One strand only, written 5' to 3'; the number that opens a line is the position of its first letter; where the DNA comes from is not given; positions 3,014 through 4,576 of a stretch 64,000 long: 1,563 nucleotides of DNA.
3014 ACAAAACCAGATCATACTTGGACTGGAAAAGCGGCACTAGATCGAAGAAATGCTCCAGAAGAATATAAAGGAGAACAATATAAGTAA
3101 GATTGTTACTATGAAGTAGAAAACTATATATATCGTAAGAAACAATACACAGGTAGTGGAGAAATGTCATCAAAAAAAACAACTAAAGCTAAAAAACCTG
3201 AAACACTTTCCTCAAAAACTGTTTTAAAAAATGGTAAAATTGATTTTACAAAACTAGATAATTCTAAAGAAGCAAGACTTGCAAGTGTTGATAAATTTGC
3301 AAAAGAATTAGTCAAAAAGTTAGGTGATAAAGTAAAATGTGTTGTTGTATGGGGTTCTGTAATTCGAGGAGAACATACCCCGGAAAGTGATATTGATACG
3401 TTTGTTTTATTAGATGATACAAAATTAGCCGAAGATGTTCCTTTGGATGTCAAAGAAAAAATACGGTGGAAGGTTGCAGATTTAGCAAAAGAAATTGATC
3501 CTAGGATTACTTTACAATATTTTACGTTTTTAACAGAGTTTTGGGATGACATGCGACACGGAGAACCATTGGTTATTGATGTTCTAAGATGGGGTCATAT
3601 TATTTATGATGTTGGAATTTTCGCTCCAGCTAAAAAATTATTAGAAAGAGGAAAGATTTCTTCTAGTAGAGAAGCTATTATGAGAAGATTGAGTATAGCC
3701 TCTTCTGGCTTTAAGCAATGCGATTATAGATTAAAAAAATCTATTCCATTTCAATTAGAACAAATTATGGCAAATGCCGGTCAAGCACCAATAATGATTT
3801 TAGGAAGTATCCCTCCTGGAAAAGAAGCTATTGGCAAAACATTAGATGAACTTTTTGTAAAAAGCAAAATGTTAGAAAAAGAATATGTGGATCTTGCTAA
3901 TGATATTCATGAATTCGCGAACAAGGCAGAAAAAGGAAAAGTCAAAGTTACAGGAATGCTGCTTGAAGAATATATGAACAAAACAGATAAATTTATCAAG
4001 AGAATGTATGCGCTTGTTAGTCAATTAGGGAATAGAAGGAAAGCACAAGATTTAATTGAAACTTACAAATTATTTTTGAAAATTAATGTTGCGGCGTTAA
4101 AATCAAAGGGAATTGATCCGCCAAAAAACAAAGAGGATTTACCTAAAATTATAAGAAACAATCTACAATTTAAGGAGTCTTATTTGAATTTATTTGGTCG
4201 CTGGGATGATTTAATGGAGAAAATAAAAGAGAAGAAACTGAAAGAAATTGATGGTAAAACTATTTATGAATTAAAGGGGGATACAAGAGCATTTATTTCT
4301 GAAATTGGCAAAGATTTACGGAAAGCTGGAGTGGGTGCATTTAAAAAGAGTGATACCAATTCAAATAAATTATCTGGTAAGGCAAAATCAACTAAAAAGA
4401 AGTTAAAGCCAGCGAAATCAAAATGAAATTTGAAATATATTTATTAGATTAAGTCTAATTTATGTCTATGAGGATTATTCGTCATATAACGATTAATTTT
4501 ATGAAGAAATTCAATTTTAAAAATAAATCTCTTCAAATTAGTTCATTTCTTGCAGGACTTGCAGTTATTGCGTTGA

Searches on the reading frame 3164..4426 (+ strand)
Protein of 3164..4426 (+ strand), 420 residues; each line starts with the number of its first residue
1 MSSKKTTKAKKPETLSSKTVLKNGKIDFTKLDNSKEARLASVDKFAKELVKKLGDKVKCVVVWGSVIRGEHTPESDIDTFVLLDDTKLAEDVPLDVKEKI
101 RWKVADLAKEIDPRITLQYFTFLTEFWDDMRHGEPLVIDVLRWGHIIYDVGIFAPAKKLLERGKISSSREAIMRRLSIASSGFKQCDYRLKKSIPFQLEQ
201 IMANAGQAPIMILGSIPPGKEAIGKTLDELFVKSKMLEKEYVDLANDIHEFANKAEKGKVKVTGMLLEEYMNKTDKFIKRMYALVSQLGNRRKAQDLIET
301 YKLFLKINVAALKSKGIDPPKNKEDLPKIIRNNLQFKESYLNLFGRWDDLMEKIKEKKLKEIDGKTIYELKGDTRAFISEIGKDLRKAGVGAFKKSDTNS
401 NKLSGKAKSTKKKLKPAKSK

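Call 70: search_protein_families(library=pfam, proteins=[window:3164-4426:+], max_evalue=0.00001)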
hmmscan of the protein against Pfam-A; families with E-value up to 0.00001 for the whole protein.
window:3164-4426:+ (420 aa): 2 families
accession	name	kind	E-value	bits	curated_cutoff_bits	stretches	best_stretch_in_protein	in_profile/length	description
PF01909.29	NTP_transf_2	-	4.9e-09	36.9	21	1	43-113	2-66/93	Nucleotidyltransferase domain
PF18765.7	Polbeta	-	8.6e-08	32.7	26.9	1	51-101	8-56/93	Polymerase beta, Nucleotidyltransferase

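Call 73: search_protein_families(library=ncbifam, proteins=[window:3164-4426:+], max_evalue=0.001)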
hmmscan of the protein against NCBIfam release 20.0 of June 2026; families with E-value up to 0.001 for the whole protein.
window:3164-4426:+ (420 aa): 3 families
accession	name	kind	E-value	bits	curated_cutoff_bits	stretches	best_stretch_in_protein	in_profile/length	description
NF033061.1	ANT_4p_I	equivalog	4.2e-07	29.8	350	1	34-94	7-67/253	ANT(4')-I family aminoglycoside nucleotidyltransferase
NF047752.1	MntA_antitoxin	equivalog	1.7e-05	24.6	60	1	56-95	6-40/106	type VII toxin-antitoxin system MntA family adenylyltransferase antitoxin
NF000079.1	ANT_4p_Ib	exception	4.2e-05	23.3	500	1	35-88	11-64/256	aminoglycoside O-nucleotidyltransferase ANT(4')-Ib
